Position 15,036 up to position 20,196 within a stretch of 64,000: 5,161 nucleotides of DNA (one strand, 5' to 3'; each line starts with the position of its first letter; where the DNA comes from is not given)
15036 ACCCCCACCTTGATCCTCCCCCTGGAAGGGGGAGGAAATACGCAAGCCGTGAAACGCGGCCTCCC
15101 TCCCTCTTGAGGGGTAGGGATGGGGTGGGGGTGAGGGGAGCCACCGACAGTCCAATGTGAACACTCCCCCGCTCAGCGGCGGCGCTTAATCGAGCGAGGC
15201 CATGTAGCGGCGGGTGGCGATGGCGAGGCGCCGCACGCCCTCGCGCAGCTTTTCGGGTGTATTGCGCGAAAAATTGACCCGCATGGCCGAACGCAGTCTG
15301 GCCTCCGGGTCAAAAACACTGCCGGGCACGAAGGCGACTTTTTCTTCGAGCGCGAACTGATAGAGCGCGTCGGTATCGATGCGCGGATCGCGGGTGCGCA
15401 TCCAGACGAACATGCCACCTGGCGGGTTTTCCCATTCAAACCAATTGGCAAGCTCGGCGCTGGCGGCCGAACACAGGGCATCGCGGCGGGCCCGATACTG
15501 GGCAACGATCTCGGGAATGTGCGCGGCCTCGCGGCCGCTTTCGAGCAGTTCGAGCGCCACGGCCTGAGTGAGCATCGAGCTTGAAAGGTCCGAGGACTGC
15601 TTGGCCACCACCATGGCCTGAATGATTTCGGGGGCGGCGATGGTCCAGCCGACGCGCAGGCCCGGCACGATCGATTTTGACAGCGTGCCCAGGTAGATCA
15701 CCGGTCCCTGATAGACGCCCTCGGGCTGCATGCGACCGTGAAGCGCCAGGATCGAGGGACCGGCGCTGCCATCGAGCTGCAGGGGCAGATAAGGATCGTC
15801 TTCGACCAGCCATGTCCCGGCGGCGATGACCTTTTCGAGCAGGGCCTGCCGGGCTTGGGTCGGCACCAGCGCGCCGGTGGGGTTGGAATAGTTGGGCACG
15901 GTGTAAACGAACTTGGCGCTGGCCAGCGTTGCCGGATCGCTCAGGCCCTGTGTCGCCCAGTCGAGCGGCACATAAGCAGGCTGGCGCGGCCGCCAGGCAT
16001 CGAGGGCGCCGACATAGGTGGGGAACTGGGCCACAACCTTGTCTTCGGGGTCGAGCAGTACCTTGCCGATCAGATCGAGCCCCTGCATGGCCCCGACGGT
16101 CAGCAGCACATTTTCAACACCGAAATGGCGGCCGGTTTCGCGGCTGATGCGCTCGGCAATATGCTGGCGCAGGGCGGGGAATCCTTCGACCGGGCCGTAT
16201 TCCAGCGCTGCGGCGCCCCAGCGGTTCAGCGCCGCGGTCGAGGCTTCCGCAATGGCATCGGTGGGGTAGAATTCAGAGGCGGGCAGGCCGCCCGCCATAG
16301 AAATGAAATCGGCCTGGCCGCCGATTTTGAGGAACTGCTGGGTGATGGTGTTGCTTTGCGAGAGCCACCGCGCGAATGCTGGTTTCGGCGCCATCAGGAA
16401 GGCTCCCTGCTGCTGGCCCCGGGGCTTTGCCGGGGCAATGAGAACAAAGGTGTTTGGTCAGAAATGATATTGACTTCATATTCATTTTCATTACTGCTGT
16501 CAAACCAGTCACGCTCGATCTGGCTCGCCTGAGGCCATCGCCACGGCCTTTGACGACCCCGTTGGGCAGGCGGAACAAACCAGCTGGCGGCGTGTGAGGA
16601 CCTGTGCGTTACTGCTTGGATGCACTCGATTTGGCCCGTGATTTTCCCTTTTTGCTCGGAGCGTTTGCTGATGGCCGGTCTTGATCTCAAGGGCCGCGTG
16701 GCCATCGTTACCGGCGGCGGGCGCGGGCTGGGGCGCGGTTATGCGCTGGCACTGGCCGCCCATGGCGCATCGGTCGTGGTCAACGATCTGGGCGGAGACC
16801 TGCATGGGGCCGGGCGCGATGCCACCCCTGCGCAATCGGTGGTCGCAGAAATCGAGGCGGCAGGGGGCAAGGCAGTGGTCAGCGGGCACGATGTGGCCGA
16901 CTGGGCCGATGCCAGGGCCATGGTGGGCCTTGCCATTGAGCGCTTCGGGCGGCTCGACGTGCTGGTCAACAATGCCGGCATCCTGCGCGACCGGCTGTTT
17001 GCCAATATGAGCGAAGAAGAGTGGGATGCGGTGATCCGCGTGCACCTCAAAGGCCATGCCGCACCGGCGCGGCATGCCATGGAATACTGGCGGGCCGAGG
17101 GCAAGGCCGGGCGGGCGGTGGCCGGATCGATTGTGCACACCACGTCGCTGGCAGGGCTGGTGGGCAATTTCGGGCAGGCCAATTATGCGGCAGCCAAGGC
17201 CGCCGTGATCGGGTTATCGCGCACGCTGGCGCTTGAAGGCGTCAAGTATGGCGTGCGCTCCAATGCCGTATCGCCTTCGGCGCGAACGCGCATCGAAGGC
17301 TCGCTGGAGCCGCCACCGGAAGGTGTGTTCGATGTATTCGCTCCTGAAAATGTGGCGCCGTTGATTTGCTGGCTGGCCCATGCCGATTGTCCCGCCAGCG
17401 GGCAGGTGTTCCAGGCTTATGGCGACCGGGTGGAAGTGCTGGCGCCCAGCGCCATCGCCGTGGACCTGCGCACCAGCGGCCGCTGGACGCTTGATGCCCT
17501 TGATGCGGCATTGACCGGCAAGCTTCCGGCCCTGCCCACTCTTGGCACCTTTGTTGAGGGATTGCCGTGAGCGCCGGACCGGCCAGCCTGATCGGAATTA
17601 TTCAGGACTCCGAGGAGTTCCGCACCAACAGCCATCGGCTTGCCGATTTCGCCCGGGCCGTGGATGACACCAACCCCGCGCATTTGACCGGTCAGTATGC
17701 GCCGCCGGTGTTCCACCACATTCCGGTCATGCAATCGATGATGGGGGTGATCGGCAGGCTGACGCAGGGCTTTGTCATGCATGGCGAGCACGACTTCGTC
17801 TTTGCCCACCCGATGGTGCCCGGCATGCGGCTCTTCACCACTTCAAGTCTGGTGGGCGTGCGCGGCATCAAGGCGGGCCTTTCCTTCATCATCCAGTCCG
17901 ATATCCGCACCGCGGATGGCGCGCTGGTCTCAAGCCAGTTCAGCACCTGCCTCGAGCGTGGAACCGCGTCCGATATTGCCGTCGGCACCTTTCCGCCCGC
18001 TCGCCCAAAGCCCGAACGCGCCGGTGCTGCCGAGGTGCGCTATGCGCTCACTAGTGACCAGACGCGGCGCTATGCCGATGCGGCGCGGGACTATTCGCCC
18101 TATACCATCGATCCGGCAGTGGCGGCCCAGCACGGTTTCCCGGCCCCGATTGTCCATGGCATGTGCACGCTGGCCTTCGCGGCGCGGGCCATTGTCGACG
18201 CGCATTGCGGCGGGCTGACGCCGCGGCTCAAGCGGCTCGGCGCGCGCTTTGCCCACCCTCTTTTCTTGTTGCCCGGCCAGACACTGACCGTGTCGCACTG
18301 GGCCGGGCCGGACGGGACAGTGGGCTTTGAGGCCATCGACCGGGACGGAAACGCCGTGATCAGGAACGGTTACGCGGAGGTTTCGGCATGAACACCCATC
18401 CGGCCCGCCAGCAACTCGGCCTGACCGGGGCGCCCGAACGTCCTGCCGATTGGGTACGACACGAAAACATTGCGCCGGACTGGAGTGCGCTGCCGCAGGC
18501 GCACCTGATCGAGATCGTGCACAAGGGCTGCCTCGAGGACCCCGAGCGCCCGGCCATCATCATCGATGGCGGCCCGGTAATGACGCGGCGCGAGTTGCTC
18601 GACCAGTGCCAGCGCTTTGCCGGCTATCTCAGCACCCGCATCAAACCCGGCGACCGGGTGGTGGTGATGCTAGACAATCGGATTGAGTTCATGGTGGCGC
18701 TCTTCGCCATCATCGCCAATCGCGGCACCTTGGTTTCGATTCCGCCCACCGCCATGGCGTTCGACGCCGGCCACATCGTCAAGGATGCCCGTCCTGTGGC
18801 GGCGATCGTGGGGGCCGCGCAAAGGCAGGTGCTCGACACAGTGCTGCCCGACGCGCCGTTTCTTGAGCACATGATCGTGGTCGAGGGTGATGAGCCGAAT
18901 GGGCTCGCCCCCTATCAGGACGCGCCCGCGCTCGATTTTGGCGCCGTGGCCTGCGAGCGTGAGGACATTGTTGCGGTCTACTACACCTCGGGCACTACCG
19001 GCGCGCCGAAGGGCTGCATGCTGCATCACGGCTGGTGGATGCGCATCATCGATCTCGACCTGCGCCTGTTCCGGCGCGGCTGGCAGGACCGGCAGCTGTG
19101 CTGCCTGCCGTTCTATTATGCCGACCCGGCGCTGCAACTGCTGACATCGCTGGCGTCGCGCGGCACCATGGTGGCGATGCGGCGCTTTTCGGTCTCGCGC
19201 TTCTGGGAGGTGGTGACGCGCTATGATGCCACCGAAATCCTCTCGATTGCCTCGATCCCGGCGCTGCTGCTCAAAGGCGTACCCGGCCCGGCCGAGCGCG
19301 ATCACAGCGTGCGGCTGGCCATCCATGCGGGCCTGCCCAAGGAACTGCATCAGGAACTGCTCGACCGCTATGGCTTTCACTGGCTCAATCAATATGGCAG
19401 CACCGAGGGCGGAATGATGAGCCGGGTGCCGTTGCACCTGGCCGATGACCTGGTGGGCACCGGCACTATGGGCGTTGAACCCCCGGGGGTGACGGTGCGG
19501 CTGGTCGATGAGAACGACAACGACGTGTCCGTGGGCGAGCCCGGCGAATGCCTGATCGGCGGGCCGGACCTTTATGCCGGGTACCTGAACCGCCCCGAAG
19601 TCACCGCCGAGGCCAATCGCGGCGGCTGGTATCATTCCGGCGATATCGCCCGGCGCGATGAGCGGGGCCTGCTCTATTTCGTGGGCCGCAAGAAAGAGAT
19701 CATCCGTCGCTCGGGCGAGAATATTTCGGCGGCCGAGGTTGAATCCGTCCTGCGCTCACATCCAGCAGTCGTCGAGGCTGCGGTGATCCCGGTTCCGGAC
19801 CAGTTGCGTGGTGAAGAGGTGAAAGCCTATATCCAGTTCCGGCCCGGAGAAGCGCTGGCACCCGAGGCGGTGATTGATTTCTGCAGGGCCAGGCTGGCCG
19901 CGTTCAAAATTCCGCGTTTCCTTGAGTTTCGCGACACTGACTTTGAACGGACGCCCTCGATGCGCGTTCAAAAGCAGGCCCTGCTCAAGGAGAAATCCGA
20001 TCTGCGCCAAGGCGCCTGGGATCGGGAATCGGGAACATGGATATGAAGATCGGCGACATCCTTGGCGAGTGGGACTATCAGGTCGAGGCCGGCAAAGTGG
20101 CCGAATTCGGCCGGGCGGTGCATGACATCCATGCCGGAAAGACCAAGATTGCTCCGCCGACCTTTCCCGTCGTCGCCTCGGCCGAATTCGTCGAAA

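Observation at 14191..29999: A 21-bp near-identical imperfect palindrome occurs three times and links about 19 kb of catabolic operons into one putative TetR regulon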

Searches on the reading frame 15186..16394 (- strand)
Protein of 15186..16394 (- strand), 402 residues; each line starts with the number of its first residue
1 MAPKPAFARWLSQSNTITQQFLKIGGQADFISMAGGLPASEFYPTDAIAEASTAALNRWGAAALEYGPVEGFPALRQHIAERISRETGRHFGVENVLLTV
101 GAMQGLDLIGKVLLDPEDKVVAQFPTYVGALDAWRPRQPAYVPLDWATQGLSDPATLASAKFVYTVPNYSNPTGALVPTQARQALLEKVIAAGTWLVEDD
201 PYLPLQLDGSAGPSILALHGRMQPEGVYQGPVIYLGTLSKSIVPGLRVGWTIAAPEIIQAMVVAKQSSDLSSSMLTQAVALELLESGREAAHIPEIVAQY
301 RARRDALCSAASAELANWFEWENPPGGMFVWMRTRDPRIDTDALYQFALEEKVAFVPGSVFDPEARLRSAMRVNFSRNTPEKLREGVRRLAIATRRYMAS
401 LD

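Call 8: search_protein_families(library=pfam, proteins=[window:15186-16394:-])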
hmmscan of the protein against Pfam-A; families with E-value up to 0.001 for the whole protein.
window:15186-16394:- (402 aa): 2 families
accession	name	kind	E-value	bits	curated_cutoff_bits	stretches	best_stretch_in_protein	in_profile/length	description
PF00155.27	Aminotran_1_2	-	6.2e-31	108.3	19.7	1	58-390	30-361/361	Aminotransferase class I and II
PF12897.13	Asp_aminotransf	-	0.0002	20.7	27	1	156-356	169-369/421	Aspartate amino-transferase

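Call 45: search_protein_families(library=ncbifam, proteins=[window:15186-16394:-], max_evalue=1e-10)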
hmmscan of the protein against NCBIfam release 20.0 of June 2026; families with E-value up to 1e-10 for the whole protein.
window:15186-16394:- (402 aa): 43 families (the best 25 are shown)
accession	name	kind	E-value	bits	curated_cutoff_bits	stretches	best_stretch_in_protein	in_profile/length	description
NF052290.2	MocR_like_YczR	exception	1.1e-57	195.8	487.4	1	45-393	115-457/458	MocR-like transcription factor YczR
NF052282.1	PLP_TF_PdxR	equivalog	4.7e-53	180.8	320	1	27-390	91-447/448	MocR-like pyridoxine biosynthesis transcription factor PdxR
TIGR04461.1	endura_MppQ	equivalog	1.9e-49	168.8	540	1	40-394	24-380/392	enduracididine biosynthesis enzyme MppQ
NF052281.1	rhizopine_MocR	equivalog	4.6e-41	141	650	1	10-391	103-476/479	rhizopine catabolism transcriptional regulator MocR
NF041364.1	GntC_guanitoxin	equivalog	1.2e-39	136.2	415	1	46-390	14-353/356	guanitoxin biosynthesis PLP-dependent (S)-gamma-hydroxy-L-arginine cyclodehydratase GntC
NF004770.0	PRK06108.1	subfamily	4e-31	108.2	422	1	46-391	52-389/396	pyridoxal phosphate-dependent aminotransferase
TIGR03947.1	viomycin_VioD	equivalog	2.1e-25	89.4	390.9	1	64-391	45-356/359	capreomycidine synthase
NF005732.0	PRK07550.1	equivalog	1.9e-23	83.2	366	1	60-391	60-385/389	aminotransferase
NF052286.1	ecto_TF_EhuR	exception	8.2e-22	77.4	480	1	61-395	127-450/458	MocR-like ectoine utilization transcription factor EhuR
NF006967.0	PRK09440.1-5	equivalog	8.8e-22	77.4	402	1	170-393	194-414/424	valine--pyruvate transaminase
NF005305.0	PRK06836.1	equivalog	2.9e-21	76.2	376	1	44-373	48-375/396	pyridoxal phosphate-dependent aminotransferase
NF041091.1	asp_aminotase_Arch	equivalog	2.3e-20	72.8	550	1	28-390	27-371/376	aspartate aminotransferase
NF052285.1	GABA_TF_GabR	exception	5.2e-20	71.7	600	1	40-390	104-452/456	MocR-like transcriptional regulator GabR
NF005817.0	PRK07683.1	equivalog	6.8e-20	71.1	575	1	19-391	19-378/387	aminotransferase A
NF006514.0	PRK08960.1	equivalog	7.5e-20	71.1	554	1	33-395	37-386/388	pyridoxal phosphate-dependent aminotransferase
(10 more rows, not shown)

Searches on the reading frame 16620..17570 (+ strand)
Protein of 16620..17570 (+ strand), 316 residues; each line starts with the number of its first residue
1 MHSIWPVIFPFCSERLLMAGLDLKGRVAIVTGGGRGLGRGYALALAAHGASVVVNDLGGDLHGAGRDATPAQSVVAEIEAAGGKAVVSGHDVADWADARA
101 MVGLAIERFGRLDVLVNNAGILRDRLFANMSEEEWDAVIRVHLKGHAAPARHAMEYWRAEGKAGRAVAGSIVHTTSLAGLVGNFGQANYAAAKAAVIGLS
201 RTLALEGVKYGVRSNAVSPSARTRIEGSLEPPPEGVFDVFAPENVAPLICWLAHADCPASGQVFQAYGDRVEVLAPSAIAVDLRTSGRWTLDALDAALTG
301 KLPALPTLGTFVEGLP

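Call 8: search_protein_families(library=pfam, proteins=[window:16620-17570:+])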
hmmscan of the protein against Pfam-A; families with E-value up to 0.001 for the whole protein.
window:16620-17570:+ (316 aa): 3 families
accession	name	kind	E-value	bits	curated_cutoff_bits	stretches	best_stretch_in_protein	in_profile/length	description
PF00106.31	adh_short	-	3.8e-43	147.7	26.6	1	26-220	1-180/195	short chain dehydrogenase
PF13561.12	adh_short_C2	-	1.7e-34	119.9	27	1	35-221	6-175/236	Enoyl-(Acyl carrier protein) reductase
PF08659.16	KR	-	7.2e-17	62.3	22.6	1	29-205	4-165/180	KR domain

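Call 45: search_protein_families(library=ncbifam, proteins=[window:16620-17570:+], max_evalue=1e-10)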
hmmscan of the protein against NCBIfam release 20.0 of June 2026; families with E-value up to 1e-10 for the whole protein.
window:16620-17570:+ (316 aa): 173 families (the best 25 are shown)
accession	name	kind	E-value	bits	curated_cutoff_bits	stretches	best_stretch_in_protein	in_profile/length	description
NF005861.0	PRK07791.1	subfamily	1.2e-101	340.1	373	1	23-298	4-284/300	SDR family oxidoreductase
NF005862.0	PRK07792.1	equivalog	4.1e-79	265.9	414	1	20-300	8-286/307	3-oxoacyl-ACP reductase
NF004198.0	PRK05653.1-3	equivalog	2.1e-45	155.2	296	1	23-220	5-187/248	3-oxoacyl-ACP reductase FabG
TIGR01830.1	3oxo_ACP_reduc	equivalog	8.7e-44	150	297.75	1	28-219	1-178/239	3-oxoacyl-[acyl-carrier-protein] reductase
TIGR03971.1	SDR_subfam_1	subfamily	5.6e-42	143.9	300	1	23-221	1-197/271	mycofactocin-coupled SDR family oxidoreductase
NF005559.1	PRK07231.1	subfamily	9e-41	140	215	1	23-221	2-185/249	glucose 1-dehydrogenase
NF009466.0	PRK12826.1-2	subfamily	1.3e-39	136.1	222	1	25-221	3-186/248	3-oxoacyl-ACP reductase FabG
NF009546.0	PRK12935.1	equivalog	7.7e-39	133.7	418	1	22-220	3-187/247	acetoacetyl-CoA reductase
NF004818.0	PRK06172.1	equivalog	1e-38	133.1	336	1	22-221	4-189/253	SDR family oxidoreductase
NF052558.1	MBtsdlDhBudC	equivalog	3.4e-38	131.6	270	1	24-221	2-181/250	meso-2,3-butanediol dehydrogenase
NF004791.0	PRK06138.1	equivalog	6.1e-38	130.5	312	1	22-221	2-185/252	SDR family oxidoreductase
NF009093.0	PRK12429.1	subfamily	8.3e-38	130.1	258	1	23-219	3-184/259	3-hydroxybutyrate dehydrogenase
TIGR01829.1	AcAcCoA_reduct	subfamily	3.3e-37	128.4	302.1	1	26-220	1-181/242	acetoacetyl-CoA reductase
NF004197.0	PRK05653.1-1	equivalog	1.3e-36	126.5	332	1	22-220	4-187/249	3-oxoacyl-ACP reductase FabG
NF004200.0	PRK05653.1-5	equivalog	8.9e-36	123.6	273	1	27-220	4-184/242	3-oxoacyl-ACP reductase FabG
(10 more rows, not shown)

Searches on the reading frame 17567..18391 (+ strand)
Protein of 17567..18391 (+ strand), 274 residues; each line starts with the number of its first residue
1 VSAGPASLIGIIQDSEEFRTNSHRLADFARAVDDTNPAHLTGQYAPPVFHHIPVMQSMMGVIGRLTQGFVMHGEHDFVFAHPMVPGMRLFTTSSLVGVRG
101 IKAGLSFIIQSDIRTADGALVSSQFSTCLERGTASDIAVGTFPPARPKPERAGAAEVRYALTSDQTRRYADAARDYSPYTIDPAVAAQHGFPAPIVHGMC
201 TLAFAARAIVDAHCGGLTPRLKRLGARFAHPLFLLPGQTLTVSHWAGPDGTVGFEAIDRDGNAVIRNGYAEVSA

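Call 7: search_protein_families(library=pfam, proteins=[window:17567-18391:+])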
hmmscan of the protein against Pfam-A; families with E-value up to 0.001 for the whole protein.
window:17567-18391:+ (274 aa): 2 families
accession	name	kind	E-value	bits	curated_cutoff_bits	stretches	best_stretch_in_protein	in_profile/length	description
PF01575.25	MaoC_dehydratas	-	4.2e-19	68.8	27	1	149-246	6-101/123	MaoC like domain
PF13452.11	FAS1_DH_region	-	1.1e-12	48.7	22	2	9-107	3-113/132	FAS1-like, dehydratase domain region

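Call 45: search_protein_families(library=ncbifam, proteins=[window:17567-18391:+], max_evalue=1e-10)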
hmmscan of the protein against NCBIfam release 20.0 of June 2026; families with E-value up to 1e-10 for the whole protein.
window:17567-18391:+ (274 aa): 1 family
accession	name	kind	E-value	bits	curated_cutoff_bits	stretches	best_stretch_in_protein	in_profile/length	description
NF040620.1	fused_HadA_HadB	exception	1.5e-11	44.4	350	0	161-234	212-283/329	fused (3R)-hydroxyacyl-ACP dehydratase subunits HadA/HadB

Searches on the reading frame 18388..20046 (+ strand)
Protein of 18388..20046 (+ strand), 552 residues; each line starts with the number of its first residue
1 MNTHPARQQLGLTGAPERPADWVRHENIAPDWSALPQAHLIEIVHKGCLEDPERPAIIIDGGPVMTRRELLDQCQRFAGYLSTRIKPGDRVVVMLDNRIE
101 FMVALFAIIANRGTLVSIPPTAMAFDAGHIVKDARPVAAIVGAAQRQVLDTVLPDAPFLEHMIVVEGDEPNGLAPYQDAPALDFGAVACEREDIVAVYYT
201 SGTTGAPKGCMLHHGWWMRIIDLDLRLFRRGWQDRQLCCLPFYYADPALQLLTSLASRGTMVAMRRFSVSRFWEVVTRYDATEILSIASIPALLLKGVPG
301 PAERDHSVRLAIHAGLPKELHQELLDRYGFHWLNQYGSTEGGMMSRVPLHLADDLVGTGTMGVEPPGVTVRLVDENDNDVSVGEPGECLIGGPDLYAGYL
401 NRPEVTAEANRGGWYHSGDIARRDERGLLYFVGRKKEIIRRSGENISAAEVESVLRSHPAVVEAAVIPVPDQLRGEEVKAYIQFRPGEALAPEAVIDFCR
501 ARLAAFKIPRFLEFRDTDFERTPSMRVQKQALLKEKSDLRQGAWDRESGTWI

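Call 7: search_protein_families(library=pfam, proteins=[window:18388-20046:+])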
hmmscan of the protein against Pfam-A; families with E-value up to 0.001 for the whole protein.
window:18388-20046:+ (552 aa): 2 families
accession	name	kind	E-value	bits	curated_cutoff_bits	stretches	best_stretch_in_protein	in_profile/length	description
PF00501.34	AMP-binding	-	8.2e-58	196.5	29.9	1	50-400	7-384/384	AMP-binding enzyme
PF13193.12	AMP-binding_C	-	1.5e-15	58.3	24.5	1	450-524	1-74/76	AMP-binding enzyme C-terminal domain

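Call 45: search_protein_families(library=ncbifam, proteins=[window:18388-20046:+], max_evalue=1e-10)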
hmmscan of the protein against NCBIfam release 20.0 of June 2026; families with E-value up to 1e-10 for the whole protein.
window:18388-20046:+ (552 aa): 91 families (the best 25 are shown)
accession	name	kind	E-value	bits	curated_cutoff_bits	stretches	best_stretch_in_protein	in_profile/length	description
NF004808.0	PRK06155.1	equivalog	2.8e-98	329.5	722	1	38-548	21-532/542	ATP-dependent acyl-CoA ligase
NF004837.0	PRK06187.1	subfamily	8.2e-81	271.8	476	1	39-535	9-521/531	long-chain-fatty-acid--CoA ligase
NF006181.0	PRK08314.1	subfamily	5.2e-70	236.3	705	2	185-532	197-550/563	long-chain-fatty-acid--CoA ligase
NF005947.1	PRK08008.1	equivalog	3.1e-69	233.9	651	1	69-532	42-517/518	crotonobetaine/carnitine-CoA ligase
NF006182.0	PRK08316.1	subfamily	1.2e-65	222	663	1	40-535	13-516/523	fatty acyl-CoA synthetase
NF005702.0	PRK07514.1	subfamily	2.8e-63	214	558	1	38-537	3-501/506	malonyl-CoA synthase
NF005307.0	PRK06839.1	equivalog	3.6e-62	210.6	748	1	51-537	15-494/496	o-succinylbenzoate--CoA ligase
NF004511.1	PRK05852.1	equivalog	3.2e-60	204.2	650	1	41-513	2-482/505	FadD7 family fatty acid--CoA ligase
NF005801.1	PRK07656.1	equivalog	8.5e-59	199.5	657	1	54-531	17-498/500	FadD3 family acyl-CoA ligase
NF004822.0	PRK06178.1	equivalog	4.6e-58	197.2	782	1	188-535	209-566/571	acyl-CoA synthetase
NF009233.0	PRK12583.1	subfamily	6.3e-58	196.5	832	1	49-532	29-546/558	fatty acid CoA ligase family protein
NF005857.1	PRK07786.1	exception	1.8e-57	195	733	1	46-532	17-508/513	fatty-acid--CoA ligase FadD5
NF006523.0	PRK08974.1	equivalog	1.9e-56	191.4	884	1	189-527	203-544/561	long-chain-fatty-acid--CoA ligase FadD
NF005676.0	PRK07470.1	equivalog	3.8e-55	187.5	774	1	42-532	24-525/544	acyl-CoA synthetase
NF004229.0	PRK05677.1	subfamily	1.4e-53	182.2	879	1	335-517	357-537/563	long-chain-fatty-acid--CoA ligase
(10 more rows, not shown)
